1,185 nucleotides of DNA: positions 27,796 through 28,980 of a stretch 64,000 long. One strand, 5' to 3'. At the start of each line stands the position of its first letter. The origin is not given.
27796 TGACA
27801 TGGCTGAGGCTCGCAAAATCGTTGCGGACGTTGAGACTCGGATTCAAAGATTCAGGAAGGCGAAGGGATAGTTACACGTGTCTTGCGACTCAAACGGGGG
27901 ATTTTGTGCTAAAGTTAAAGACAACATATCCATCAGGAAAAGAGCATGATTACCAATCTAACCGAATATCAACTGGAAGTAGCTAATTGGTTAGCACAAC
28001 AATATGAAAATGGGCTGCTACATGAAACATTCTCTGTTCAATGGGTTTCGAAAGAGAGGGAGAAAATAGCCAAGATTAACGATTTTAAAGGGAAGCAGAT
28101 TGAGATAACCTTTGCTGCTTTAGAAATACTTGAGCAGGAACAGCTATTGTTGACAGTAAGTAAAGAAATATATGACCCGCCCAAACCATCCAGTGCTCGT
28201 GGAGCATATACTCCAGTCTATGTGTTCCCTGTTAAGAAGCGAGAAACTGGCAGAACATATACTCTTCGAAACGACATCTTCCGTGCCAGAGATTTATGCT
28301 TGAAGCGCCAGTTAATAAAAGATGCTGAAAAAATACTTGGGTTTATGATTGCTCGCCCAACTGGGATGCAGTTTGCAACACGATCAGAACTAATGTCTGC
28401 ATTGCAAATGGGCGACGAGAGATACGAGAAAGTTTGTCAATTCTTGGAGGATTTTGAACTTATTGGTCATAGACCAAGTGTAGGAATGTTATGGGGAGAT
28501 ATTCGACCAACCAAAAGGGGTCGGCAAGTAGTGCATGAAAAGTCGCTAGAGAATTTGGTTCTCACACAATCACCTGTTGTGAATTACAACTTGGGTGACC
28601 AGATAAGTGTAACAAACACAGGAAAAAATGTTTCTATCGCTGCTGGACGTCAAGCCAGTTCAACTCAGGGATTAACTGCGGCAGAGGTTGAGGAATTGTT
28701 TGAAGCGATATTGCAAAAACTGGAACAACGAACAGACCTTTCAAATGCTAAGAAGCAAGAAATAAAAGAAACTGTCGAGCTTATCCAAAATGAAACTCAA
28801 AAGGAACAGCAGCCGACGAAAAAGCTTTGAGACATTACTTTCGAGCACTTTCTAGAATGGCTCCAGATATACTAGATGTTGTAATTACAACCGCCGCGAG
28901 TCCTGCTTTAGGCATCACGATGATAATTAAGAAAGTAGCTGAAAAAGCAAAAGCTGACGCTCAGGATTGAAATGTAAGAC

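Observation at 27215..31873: Co-directional NTase-like / unknown / NB-ARC-TPR (STAND) gene trio: candidate uncharacterised conflict or defence module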

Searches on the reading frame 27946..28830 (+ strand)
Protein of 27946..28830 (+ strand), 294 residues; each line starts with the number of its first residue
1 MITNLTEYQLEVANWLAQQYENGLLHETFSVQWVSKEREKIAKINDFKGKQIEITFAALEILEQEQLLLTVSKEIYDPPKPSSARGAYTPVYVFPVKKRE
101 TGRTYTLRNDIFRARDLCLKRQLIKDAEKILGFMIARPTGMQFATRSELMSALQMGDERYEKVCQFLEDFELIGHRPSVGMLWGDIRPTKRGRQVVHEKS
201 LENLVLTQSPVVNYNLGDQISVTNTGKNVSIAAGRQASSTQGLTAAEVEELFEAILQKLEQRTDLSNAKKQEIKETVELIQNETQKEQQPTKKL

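Call 3: search_protein_families(library=pfam, proteins=[window:27946-28830:+], max_evalue=0.01)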
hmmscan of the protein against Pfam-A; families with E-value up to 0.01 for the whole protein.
window:27946-28830:+ (294 aa): 0 families

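Call 4: search_protein_families(library=padloc, proteins=[window:27946-28830:+], max_evalue=0.1)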
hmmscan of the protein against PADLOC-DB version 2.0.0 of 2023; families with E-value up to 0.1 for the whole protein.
window:27946-28830:+ (294 aa): 3 families
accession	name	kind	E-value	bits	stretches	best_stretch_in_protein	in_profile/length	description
PDLC04449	PDC-M14B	-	9.4e-05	20.1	1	219-293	153-229/267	-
PDLC04448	PDC-M14B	-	0.00026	18.6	1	215-289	155-229/275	-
PDLC04451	PDC-M14B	-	0.00088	17.1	1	221-292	157-227/261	-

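Call 5: search_protein_families(library=ncbifam, proteins=[window:27946-28830:+], max_evalue=0.1)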
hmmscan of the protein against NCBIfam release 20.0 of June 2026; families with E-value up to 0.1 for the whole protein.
window:27946-28830:+ (294 aa): 0 families

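Call 8: search_solved_structures(query=window:27946-28830:+, max_evalue=1, show_alignments=1)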
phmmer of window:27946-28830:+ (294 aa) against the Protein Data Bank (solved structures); distinct sequences matched with E-value up to 1: 2.
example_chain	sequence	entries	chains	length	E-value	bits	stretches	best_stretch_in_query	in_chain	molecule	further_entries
2vs0_A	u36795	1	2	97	0.57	12.6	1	227-286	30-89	VIRULENCE FACTOR ESXA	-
2vrz_A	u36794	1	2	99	0.6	12.5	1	227-286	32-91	VIRULENCE FACTOR ESXA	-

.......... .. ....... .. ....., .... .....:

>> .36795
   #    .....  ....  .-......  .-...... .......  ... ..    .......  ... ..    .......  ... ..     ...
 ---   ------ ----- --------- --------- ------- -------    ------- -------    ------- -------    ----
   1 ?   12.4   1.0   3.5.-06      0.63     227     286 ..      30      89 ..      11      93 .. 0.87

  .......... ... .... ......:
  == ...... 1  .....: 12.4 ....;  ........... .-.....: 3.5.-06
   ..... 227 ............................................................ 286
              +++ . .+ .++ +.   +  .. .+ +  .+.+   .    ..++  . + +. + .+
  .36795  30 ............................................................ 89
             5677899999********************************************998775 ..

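Call 10: find_homologous_proteins(query=window:27946-28830:+, max_evalue=0.001)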
Query window:27946-28830:+ (294 aa): 19 proteins with E <= 0.001 among 820 candidates.
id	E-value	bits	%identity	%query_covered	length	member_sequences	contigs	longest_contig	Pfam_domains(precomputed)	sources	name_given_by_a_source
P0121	4.6e-188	641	100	100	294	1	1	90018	-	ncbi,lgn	-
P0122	8.5e-156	535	86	97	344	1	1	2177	PF19971.5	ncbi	-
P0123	8.3e-154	528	85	97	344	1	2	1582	PF19971.5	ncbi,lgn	-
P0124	2.7e-146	504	81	97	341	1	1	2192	PF19971.5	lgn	-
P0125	1.9e-142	491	77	100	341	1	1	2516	PF19971.5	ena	-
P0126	6.8e-141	486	74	100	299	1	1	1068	-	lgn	-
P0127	8.6e-141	486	76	100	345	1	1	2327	PF19971.5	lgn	-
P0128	3.0e-138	478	76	97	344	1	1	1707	PF19971.5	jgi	-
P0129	3.6e-135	467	75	100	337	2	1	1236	PF19971.5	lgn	-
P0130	1.9e-132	458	72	100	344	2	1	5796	PF19971.5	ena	-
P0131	3.5e-116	405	64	100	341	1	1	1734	PF19971.5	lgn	-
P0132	3.6e-109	382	62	98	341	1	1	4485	PF19971.5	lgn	-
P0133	1.9e-102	360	59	100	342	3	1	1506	PF19971.5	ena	-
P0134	1.8e-94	334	55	100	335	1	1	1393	PF19971.5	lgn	-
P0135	3.7e-92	326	77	65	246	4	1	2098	PF19971.5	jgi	-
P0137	1.9e-68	249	74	53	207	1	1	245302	PF19971.5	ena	-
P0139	9.3e-55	204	68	47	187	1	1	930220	PF19971.5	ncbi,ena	-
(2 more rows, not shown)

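Call 12: search_protein_families(library=pfam, proteins=[P0122, P0130, P0137, P0139], max_evalue=0.001)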
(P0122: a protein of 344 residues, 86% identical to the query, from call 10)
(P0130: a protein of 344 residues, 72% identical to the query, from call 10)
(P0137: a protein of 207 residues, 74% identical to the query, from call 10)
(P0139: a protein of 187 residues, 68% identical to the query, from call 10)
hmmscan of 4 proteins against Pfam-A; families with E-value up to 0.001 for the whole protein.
P0122 (344 aa): 1 family
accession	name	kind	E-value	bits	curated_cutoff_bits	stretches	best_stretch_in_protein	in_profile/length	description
PF19971.4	TCAD2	-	7.5e-14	52.2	27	1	255-339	4-88/90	Ternary complex associated domain 2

P0130 (344 aa): 1 family
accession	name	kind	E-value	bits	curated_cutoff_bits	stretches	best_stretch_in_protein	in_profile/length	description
PF19971.4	TCAD2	-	2e-11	44.4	27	1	259-340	8-89/90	Ternary complex associated domain 2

P0137 (207 aa): 1 family
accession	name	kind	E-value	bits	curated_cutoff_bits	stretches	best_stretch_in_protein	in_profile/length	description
PF19971.4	TCAD2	-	1.2e-08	35.4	27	1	135-205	12-82/90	Ternary complex associated domain 2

P0139 (187 aa): 1 family
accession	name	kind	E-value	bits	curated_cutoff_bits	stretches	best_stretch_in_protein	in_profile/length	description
PF19971.4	TCAD2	-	3.5e-12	46.8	27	1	98-183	4-89/90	Ternary complex associated domain 2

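Call 19: find_encoding_contigs(protein=P0130, flank=6000, max_places=3)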
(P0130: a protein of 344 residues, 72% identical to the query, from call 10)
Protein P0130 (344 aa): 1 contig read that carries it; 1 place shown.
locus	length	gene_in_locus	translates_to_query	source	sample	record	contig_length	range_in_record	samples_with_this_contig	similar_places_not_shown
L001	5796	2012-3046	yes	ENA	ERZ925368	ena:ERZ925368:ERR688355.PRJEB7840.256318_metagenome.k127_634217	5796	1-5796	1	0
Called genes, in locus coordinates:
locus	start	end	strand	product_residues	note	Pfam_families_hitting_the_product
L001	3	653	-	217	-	?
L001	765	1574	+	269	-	PF10107:Endonuc_Holl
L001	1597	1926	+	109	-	-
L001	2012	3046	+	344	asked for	PF19971:TCAD2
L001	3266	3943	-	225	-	-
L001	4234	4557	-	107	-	-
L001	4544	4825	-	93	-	PF04365:BrnT_toxin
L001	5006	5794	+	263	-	?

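Call 20: find_encoding_contigs(protein=P0132, flank=6000, max_places=3)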
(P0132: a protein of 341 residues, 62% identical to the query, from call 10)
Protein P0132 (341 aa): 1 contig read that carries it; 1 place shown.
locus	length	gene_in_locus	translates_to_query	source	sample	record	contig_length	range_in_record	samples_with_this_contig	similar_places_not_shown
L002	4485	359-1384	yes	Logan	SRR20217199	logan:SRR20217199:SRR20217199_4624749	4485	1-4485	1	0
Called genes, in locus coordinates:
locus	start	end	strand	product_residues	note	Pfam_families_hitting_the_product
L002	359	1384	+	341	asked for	PF19971:TCAD2 (weak)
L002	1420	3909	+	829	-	PF13424:TPR_12 (weak)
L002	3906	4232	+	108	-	-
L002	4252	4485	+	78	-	?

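Call 21: find_encoding_contigs(protein=P0139, flank=8000, max_places=3)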
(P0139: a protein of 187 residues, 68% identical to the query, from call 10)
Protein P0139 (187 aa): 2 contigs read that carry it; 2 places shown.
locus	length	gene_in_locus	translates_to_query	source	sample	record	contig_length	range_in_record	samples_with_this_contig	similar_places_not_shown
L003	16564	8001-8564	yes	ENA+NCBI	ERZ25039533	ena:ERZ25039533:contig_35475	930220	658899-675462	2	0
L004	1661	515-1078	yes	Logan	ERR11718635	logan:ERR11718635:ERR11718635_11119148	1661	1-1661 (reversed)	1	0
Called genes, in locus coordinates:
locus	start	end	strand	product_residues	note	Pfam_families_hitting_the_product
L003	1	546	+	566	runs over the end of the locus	PF00069:Pkinase, PF03109:ABC1 (faint), PF07714:PK_Tyr_Ser-Thr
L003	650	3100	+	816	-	PF00488:MutS_V, PF20297:MSSS (weak), PF01713:Smr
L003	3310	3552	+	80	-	-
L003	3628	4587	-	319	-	-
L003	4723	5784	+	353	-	PF00291:PALP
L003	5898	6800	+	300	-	PF00288:GHMP_kinases_N, PF08544:GHMP_kinases_C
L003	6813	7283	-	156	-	PF22784:PTP-SAK (weak)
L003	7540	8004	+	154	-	-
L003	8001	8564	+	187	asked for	PF19971:TCAD2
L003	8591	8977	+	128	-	-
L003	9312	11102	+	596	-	PF07719:TPR_2 (faint), PF13181:TPR_8 (faint), PF13374:TPR_10 (faint), PF13424:TPR_12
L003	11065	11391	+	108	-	-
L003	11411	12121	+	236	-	PF11535:Calci_bind_CcbP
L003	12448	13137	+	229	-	PF01039:Carboxyl_trans, PF03255:ACCA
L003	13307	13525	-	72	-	-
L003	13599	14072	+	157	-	PF01039:Carboxyl_trans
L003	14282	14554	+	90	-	PF07617:DUF1579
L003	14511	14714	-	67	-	-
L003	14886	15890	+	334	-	PF01370:Epimerase (faint)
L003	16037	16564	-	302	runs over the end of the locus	PF01987:AIM24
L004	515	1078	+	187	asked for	PF19971:TCAD2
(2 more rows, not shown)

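Call 22: find_encoding_contigs(protein=P0137, flank=8000, max_places=3)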
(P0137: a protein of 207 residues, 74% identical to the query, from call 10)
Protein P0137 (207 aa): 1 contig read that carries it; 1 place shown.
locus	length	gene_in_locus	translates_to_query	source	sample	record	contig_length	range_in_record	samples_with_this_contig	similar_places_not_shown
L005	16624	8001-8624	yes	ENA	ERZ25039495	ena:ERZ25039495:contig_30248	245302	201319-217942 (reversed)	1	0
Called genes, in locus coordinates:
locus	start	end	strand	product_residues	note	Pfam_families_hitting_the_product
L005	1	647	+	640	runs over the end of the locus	PF00488:MutS_V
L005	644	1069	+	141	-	PF01713:Smr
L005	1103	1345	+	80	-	-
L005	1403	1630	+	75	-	-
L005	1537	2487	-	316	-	-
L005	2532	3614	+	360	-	PF00291:PALP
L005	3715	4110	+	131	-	-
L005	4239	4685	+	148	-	PF08544:GHMP_kinases_C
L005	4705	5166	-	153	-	PF00782:DSPc (weak)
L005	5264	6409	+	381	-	PF01292:Ni_hydr_CYTB (faint), PF13442:Cytochrome_CBB3 (faint), PF00033:Cytochrome_B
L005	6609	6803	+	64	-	-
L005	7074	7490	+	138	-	PF00355:Rieske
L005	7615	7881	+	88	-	-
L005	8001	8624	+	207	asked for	PF19971:TCAD2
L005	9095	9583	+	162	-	PF07617:DUF1579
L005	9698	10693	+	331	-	PF01370:Epimerase (faint)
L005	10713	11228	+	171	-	-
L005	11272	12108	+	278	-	PF00027:cNMP_binding, PF06210:DUF1003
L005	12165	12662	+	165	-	-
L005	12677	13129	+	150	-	PF19315:MC_hydratase, PF01575:MaoC_dehydratas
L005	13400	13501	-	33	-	-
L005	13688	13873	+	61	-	PF03328:HpcH_HpaI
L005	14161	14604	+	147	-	PF03328:HpcH_HpaI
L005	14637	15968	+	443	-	-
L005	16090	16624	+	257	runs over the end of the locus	PF00892:EamA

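Call 24: find_related_loci(query=A1, collection=metagenome_contigs, flank=8000)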
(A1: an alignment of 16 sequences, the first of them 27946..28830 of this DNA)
Query A1 (294 aa) in metagenome_contigs; peptide patterns used: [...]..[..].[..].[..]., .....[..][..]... (x = any residue, [..] = any of these).
160 stretches matched a pattern; 3 encode a relative of the query (tblastn E <= 1e-3); 3 distinct loci.
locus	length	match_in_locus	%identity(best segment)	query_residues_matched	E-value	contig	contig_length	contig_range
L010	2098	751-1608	79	1-286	2e-168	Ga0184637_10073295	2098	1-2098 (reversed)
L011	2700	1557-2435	60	1-293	2e-118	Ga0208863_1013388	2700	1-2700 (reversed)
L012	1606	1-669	73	67-293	3e-119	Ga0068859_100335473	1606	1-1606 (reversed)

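Call 34: search_protein_families(library=phrogs, proteins=[P0122], max_evalue=0.1)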
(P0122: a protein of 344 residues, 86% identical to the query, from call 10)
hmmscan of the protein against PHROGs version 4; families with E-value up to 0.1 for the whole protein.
P0122 (344 aa): 0 families

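Call 35: search_protein_families(library=pfam, proteins=[L002:1420-1659:+], max_evalue=10)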
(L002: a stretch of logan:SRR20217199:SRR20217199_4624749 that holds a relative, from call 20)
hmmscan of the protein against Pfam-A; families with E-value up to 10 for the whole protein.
L002:1420-1659:+ (80 aa): 1 family
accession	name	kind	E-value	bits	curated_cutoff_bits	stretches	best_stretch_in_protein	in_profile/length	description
PF25157.1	Vps8_C_schizo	-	0.068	13.3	27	1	6-20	10-24/37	Schizosaccharomyces Vps8, C-terminal domain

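Call 77: predict_structure(alignment_id=A3)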
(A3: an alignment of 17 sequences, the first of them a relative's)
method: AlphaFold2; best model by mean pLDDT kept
length: 344 residues; sequences in the alignment: 17
mean_pLDDT: 68.6   pTM: 0.50
mean pLDDT of the five models: 68.6, 68.3, 67.1, 64.3, 62.7
residues with pLDDT >= 90: 32; 70-90: 181; 50-70: 47; < 50: 84
segments of 3 or more residues with pLDDT < 50: 84-98, 180-186, 212-246, 318-344
pLDDT, mean of each block of 10 residues (from residue 1): 84 92 88 84 87 90 88 75 46 44 84 85 86 84 73 84 81 70 52 80 75 40 35 33 43 69 78 84 73 67 74 55 34 30 31
secondary structure, 60 per line:
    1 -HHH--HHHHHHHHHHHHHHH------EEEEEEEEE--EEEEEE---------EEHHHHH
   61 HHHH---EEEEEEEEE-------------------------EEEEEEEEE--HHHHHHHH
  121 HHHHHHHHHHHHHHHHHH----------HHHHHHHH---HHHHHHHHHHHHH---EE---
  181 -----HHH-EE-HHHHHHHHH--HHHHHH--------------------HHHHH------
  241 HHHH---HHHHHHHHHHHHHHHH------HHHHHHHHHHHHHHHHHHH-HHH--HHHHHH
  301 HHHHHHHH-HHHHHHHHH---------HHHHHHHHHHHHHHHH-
elements in order: H7-21 E28-36 E39-44 H56-64 E68-76 E102-110 H113-138 H149-156 H160-172 H193-201 H204-209 H230-234 H241-244 H248-263 H270-288 H295-308 H310-318 H328-343

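Call 79: fold_search(model_id=the predicted structure, library=pdb)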
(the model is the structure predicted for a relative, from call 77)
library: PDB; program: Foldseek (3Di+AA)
matches with E <= 10: 428; with E <= 0.001: 0
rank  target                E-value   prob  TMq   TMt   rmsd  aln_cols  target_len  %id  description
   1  8cli_A                1.1e-01  0.20  0.16  0.12  23.2       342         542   10  TFIIIC TauB-DNA monomer (released 2023-06-21)
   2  1zar                  1.1e-01  0.63  0.19  0.24  15.7       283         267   11  Crystal Structure of A.fulgidus Rio2 Kinase Complexed With ADP and Manganese Ions (released 2005-06-21)
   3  8bie_A                1.5e-01  0.47  0.15  0.16  17.9       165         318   16  O-Methyltransferase Plu4894 in complex with SAH (released 2023-03-08)
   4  9pd4_O                1.8e-01  0.47  0.16  0.26  17.3       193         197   11  NER dual incision complex - DuIM (released 2026-02-18)
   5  9a6f_A                1.9e-01  0.28  0.16  0.21  17.1       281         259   12  Integrative model of CODY-YPPF by crosslinking MS and deep learning (released 2024-09-18)
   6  1tqi                  2.5e-01  0.99  0.19  0.23   5.7        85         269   16  Crystal Structure of A. Fulgidus Rio2 Serine Protein Kinase (released 2004-09-28)
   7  2yfa_A                3.0e-01  0.16  0.16  0.20  14.6       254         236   14  X-ray structure of McpS ligand binding domain in complex with malate (released 2012-04-18)
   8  6wfq_C                3.5e-01  0.28  0.15  0.21  16.3       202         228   14  NanR dimer-DNA hetero-complex (released 2021-03-10)
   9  7pga_B                3.5e-01  0.23  0.18  0.18  17.8       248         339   12  Chimeric carminomycin-4-O-methyltransferase (DnrK) with regions from 10-hydroxylase RdmB and 10-decarboxylase TamK (released 2022-08-24)
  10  6on4_B                3.5e-01  0.21  0.16  0.24  17.6       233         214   13  Crystal structure of the GntR-type sialoregulator NanR from Escherichia coli, in complex with sialic acid (released 2020-07-08)
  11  2nyx_B                4.1e-01  0.51  0.14  0.30  14.6       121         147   21  Crystal structure of RV1404 from Mycobacterium tuberculosis (released 2006-12-05)
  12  8tjj_D                4.6e-01  0.14  0.15  0.16  18.0       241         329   10  SAM-dependent methyltransferase RedM bound to SAM (released 2023-12-13)
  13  7d58_O                4.6e-01  0.07  0.15  0.11  26.0       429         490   10  cryo-EM structure of human RNA polymerase III in elongating state (released 2021-02-17)
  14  2fbh                  4.8e-01  0.85  0.18  0.40   7.9       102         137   17  The crystal structure of transcriptional regulator PA3341 (released 2005-12-20)
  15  1zao                  5.1e-01  0.96  0.19  0.23   6.5        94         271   16  Crystal Structure of A.fulgidus Rio2 Kinase Complexed With ATP and Manganese Ions (released 2005-06-21)
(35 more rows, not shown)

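Call 83: search_protein_families(library=padloc, proteins=[P0122, P0132, P0139, L002:3906-4232:+], max_evalue=0.01)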
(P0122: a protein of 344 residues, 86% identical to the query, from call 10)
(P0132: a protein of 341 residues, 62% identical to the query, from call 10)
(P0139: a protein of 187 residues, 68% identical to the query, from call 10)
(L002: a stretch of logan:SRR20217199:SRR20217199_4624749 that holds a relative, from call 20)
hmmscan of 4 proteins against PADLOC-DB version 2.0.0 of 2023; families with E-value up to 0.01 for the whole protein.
P0122 (344 aa): 2 families
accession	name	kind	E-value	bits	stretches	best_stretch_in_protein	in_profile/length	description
PDLC04449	PDC-M14B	-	1.7e-06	25.7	1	222-309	153-242/267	-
PDLC04451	PDC-M14B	-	0.00046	18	1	224-309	157-241/261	-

P0132 (341 aa): 3 families
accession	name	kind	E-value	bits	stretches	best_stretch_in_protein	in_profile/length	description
PDLC04451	PDC-M14B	-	6.4e-06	24.1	1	220-306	163-241/261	-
PDLC04449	PDC-M14B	-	2.1e-05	22.2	1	221-305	153-241/267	-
PDLC04448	PDC-M14B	-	0.003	15.1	1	201-317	139-256/275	-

P0139 (187 aa): 3 families
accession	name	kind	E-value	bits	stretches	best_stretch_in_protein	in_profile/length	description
PDLC04449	PDC-M14B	-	3.6e-07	28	1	64-153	152-243/267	-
PDLC04451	PDC-M14B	-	9.4e-06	23.5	1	66-152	156-241/261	-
PDLC04448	PDC-M14B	-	0.0036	14.9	1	57-134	151-228/275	-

L002:3906-4232:+ (108 aa): 0 families

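Call 88: search_protein_families(library=pfam, proteins=[L011:561-1256:-, L011:1228-1485:-, L003:11411-12121:+, L002:3906-4232:+], max_evalue=0.01)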
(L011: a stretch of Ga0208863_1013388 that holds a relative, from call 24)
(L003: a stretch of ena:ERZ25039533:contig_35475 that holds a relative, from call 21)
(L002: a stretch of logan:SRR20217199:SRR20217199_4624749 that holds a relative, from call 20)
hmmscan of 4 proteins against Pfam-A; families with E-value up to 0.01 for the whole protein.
L011:561-1256:- (231 aa): 1 family
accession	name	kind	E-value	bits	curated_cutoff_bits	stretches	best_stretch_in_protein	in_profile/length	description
PF08843.17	AbiEii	-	3.2e-11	44.1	22.5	1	29-172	9-183/238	Nucleotidyl transferase AbiEii toxin, Type IV TA system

L011:1228-1485:- (85 aa): 0 families

L003:11411-12121:+ (236 aa): 1 family
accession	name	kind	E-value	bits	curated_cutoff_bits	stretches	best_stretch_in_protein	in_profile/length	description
PF11535.13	Calci_bind_CcbP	-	5e-17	62.8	21.5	1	139-233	10-105/105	Calcium binding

L002:3906-4232:+ (108 aa): 0 families
